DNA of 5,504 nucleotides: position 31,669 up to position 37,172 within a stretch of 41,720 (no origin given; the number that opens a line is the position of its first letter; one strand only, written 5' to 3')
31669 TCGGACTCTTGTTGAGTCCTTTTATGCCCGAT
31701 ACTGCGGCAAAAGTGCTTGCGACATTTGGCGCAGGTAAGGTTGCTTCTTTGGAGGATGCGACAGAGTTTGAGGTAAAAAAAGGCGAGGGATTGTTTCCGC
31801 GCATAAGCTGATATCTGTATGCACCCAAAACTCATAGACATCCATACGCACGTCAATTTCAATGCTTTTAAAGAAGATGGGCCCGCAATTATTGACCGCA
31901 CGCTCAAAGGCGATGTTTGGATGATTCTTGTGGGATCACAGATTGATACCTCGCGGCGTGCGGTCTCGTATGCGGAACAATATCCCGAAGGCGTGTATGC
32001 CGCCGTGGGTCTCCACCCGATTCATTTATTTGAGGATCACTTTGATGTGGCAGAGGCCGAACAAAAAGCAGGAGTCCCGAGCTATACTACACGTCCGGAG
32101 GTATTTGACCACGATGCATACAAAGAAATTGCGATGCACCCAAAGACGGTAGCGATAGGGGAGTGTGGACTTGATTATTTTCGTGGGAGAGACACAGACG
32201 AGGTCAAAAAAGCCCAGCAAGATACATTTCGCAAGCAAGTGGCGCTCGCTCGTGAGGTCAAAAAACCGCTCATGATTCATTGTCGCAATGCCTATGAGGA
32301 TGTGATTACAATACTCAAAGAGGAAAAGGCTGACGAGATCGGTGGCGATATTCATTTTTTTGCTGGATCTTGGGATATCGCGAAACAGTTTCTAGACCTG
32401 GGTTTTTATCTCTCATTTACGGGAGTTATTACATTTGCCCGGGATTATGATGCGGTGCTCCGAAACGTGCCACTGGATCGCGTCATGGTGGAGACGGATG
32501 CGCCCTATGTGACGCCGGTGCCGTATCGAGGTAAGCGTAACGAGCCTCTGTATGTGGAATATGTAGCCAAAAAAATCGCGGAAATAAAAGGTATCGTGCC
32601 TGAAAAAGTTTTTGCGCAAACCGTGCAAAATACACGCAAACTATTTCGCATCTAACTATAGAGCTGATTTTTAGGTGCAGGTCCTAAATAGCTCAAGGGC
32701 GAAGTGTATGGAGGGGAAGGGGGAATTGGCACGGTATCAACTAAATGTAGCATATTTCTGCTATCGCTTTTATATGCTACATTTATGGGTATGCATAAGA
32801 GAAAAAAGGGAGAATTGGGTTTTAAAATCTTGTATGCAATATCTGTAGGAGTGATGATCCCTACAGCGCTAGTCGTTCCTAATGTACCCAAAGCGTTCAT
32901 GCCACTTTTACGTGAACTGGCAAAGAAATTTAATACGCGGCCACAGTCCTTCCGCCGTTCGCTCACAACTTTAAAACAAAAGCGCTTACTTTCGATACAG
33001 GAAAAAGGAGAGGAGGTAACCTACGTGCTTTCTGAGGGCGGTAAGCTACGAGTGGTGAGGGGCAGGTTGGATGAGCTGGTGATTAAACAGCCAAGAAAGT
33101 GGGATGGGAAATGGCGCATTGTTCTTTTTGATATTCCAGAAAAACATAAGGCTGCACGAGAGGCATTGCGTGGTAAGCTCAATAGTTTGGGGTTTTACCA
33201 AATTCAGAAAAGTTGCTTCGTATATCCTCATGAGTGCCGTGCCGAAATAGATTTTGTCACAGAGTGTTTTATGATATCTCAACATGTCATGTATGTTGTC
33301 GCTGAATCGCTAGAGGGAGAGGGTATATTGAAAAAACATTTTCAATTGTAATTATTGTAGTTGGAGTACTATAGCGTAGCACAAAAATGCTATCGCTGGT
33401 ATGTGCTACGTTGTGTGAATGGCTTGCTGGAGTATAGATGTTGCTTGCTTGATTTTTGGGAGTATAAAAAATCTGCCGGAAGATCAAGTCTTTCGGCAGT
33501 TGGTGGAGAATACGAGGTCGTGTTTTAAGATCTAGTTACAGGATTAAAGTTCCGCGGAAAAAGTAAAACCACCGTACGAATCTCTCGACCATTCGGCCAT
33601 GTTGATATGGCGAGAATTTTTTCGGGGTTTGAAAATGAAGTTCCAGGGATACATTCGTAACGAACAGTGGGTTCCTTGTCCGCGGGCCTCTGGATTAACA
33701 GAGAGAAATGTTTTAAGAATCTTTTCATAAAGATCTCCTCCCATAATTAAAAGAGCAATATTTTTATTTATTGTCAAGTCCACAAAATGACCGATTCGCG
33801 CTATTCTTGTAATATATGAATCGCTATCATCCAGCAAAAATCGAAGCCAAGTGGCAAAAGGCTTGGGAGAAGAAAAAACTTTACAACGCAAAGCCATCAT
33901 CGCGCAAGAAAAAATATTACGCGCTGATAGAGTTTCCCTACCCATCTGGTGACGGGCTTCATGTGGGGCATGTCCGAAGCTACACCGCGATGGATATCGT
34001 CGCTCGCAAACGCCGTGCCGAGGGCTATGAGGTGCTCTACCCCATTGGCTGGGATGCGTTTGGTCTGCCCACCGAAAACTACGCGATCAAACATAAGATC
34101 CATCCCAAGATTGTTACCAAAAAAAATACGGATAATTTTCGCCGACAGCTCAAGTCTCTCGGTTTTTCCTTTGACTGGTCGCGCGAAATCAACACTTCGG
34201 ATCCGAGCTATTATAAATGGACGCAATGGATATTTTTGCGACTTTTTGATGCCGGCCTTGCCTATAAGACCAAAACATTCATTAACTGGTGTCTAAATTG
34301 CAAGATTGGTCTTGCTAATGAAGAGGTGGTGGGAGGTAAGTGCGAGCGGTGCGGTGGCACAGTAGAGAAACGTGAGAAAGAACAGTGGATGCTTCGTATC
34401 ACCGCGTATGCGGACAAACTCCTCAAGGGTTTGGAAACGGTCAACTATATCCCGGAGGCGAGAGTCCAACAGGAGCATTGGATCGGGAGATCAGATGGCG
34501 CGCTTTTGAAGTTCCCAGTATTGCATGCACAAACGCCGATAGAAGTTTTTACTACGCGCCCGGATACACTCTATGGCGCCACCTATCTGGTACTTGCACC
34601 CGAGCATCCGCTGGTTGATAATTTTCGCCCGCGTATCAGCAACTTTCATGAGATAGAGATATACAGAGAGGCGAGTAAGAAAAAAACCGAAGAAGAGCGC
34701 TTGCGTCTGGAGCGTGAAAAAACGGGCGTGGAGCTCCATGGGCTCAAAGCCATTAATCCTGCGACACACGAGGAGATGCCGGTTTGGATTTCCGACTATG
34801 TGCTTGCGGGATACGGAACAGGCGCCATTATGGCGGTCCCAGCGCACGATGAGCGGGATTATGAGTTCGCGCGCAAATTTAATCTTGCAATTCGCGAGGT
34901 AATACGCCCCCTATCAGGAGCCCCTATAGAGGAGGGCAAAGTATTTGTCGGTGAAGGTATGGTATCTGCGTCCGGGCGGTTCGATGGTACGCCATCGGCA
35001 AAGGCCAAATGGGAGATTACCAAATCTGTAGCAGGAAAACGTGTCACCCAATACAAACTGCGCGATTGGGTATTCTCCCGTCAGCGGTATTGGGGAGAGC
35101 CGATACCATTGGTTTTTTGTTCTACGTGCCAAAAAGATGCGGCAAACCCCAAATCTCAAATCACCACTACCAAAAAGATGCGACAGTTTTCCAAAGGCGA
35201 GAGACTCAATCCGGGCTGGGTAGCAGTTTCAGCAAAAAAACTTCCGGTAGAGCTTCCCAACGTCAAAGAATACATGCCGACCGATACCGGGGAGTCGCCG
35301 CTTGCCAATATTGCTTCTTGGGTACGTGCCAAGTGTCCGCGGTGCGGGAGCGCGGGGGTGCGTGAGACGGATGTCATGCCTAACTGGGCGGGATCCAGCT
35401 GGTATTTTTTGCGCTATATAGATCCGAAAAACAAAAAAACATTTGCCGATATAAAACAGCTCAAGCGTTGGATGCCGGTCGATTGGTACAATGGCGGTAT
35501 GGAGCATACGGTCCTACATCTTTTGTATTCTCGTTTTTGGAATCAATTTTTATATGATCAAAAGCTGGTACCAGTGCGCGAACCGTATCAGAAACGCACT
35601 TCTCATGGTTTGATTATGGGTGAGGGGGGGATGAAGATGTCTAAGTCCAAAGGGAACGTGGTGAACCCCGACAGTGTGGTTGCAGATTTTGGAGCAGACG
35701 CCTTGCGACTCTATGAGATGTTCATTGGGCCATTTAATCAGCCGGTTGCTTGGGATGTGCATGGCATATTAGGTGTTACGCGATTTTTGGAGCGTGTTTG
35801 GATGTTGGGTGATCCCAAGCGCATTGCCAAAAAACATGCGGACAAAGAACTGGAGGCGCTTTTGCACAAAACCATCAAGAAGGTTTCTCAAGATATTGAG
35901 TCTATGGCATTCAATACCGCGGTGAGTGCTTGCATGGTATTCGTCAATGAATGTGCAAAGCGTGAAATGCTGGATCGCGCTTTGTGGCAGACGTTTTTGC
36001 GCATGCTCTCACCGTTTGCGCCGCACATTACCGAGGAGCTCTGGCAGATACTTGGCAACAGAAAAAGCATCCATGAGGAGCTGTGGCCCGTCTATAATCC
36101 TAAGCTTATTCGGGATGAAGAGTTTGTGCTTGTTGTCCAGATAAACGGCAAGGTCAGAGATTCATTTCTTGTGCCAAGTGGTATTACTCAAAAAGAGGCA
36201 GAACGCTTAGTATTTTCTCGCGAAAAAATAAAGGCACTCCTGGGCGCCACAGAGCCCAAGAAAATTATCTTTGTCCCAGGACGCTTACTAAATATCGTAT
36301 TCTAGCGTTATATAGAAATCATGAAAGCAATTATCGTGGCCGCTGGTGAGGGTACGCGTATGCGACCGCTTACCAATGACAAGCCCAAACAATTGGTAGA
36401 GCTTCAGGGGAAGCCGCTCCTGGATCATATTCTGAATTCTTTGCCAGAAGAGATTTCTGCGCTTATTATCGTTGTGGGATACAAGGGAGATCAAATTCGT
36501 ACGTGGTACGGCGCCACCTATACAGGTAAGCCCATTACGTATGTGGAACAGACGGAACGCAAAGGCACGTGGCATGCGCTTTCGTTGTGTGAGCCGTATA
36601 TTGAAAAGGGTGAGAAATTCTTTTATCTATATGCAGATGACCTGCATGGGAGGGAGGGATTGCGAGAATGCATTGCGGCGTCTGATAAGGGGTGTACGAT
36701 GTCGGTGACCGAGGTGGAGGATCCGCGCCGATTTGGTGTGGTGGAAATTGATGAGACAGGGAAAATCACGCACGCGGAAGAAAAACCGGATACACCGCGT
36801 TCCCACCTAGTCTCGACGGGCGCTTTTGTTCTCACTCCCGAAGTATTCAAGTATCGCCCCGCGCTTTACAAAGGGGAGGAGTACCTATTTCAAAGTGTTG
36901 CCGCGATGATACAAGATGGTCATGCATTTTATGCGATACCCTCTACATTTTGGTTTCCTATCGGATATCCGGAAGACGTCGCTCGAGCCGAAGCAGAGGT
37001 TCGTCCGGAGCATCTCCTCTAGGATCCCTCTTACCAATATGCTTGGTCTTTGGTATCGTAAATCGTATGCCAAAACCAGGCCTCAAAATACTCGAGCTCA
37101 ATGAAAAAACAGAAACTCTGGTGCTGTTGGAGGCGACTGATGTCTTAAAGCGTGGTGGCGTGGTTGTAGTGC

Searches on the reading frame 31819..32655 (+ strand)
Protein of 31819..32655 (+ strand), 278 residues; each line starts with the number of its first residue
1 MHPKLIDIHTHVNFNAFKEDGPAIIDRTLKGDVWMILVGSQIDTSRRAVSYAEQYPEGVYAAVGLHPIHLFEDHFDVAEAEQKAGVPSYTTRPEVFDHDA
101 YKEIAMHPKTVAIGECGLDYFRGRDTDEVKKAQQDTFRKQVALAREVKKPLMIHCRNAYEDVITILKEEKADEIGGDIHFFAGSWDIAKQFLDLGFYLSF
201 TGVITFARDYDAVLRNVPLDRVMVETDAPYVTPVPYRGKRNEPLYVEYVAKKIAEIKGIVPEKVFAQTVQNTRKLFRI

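Call 24: search_protein_families(library=pfam, proteins=[window:31819-32655:+], max_evalue=0.001)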
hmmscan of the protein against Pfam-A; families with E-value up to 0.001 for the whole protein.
window:31819-32655:+ (278 aa): 1 family
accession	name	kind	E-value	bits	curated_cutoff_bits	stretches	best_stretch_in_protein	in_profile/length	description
PF01026.27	TatD_DNase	-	3.3e-78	263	27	1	6-277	1-253/253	TatD related DNase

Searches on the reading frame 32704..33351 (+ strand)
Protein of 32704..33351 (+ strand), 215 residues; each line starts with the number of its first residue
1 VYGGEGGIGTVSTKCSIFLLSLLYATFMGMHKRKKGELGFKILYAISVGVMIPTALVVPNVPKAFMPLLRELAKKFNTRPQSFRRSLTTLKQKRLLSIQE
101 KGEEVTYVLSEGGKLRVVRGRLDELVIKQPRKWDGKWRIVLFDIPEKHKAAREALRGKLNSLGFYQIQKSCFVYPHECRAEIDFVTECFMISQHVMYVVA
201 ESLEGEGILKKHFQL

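Call 24: search_protein_families(library=pfam, proteins=[window:32704-33351:+], max_evalue=0.001)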
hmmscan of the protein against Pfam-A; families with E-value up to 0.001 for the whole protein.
window:32704-33351:+ (215 aa): 1 family
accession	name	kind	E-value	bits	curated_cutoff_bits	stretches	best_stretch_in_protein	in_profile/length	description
PF20803.2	PaaX_M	-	2.8e-22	79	24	1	131-205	2-76/83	PaaX protein central Cas2-like domain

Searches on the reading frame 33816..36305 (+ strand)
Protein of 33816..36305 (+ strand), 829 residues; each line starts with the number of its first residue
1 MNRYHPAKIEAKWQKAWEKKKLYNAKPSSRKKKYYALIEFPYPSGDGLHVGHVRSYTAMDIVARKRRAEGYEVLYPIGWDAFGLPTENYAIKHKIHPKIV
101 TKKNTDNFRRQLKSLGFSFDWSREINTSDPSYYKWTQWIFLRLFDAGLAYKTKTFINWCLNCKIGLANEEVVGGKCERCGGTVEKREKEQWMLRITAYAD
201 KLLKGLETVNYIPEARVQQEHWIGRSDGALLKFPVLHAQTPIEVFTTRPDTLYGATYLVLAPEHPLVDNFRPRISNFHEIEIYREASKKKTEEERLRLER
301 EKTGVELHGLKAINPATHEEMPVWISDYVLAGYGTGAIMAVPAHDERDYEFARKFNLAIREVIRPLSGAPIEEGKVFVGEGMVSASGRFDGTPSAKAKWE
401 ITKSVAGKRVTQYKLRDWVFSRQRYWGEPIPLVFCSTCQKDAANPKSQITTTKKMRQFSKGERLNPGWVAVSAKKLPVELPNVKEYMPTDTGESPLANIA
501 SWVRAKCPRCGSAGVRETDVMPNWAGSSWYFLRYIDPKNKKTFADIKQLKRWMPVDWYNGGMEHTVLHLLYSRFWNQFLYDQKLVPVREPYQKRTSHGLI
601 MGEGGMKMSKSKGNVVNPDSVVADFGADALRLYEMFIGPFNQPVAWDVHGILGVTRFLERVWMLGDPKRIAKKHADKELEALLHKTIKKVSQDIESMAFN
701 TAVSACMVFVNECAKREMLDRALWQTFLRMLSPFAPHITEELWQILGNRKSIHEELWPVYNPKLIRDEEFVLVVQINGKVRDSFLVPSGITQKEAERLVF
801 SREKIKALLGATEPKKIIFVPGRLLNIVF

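Call 24: search_protein_families(library=pfam, proteins=[window:33816-36305:+], max_evalue=0.001)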
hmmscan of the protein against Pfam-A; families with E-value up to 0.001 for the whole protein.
window:33816-36305:+ (829 aa): 5 families
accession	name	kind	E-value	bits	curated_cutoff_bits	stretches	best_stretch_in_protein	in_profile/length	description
PF13603.12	tRNA-synt_1_2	-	9e-59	198.5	25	1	221-404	2-183/185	Leucyl-tRNA synthetase, editing domain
PF00133.28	tRNA-synt_1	-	1.3e-51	176.1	22.7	2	12-219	1-220/414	tRNA synthetases class I (I, L, M and V)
PF09334.17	tRNA-synt_1g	-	1.2e-27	97.1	20.1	2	40-182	7-145/391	tRNA synthetases class I (M)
PF08264.19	Anticodon_1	-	3.4e-24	85.8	25.1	1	676-790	1-142/148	Anticodon-binding domain of tRNA ligase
PF01406.26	tRNA-synt_1e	-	2.6e-05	24.2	27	0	46-75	21-50/301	tRNA synthetases class I (C) catalytic domain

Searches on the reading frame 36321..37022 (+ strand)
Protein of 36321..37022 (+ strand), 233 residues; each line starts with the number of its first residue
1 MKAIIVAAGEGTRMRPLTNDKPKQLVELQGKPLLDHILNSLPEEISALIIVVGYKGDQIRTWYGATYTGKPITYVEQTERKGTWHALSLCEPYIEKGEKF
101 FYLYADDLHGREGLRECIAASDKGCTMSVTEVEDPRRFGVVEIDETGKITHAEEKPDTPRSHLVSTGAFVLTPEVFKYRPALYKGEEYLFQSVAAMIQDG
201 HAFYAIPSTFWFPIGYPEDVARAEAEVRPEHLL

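Call 24: search_protein_families(library=pfam, proteins=[window:36321-37022:+], max_evalue=0.001)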
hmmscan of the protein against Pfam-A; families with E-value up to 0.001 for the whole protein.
window:36321-37022:+ (233 aa): 3 families
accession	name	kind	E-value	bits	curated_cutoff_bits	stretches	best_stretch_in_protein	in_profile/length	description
PF00483.29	NTP_transferase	-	3.4e-36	125.5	21.2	1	2-227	1-242/245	Nucleotidyl transferase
PF12804.13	NTP_transf_3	-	4e-11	43.8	27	1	3-134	1-125/160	MobA-like NTP transferase domain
PF01128.25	IspD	-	1.1e-07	32.3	27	1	2-55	2-54/221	2-C-methyl-D-erythritol 4-phosphate cytidylyltransferase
